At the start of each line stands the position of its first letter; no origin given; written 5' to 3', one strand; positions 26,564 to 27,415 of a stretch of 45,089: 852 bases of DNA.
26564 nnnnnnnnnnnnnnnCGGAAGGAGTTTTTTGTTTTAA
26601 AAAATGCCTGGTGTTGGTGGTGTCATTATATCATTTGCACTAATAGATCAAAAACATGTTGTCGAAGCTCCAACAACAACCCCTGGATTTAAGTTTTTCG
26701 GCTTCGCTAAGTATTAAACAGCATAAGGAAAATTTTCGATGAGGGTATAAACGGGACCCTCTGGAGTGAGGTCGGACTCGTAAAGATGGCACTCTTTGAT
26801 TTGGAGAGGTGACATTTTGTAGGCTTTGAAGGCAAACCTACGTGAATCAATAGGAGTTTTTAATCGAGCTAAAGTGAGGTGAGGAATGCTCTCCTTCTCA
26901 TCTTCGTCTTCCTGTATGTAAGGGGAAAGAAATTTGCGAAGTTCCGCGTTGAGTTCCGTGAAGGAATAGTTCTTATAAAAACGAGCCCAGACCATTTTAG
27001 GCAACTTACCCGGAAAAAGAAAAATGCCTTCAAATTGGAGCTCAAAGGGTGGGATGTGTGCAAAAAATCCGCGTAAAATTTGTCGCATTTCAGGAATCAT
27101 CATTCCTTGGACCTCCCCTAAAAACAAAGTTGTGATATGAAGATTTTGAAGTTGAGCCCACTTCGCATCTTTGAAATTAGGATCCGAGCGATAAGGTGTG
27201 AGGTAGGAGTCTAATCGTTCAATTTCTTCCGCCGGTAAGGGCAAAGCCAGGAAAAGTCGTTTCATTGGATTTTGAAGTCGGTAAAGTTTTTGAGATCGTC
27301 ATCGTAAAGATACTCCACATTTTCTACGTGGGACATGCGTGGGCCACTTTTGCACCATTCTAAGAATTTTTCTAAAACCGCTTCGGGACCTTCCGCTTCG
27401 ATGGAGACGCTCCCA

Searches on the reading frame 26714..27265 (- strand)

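Call 107: search_protein_families(library=pfam, proteins=[window:26714-27265:-], max_evalue=0.001)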
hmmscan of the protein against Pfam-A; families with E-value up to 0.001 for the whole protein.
window:26714-27265:- (183 aa): 2 families
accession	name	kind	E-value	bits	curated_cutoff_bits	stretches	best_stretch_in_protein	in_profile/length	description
PF02834.22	LigT_PEase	-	2.2e-16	60.2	23.3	1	9-92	2-85/87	LigT like Phosphoesterase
PF13563.12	2_5_RNA_ligase2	-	2e-13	51.1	27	1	26-156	13-140/152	2'-5' RNA ligase superfamily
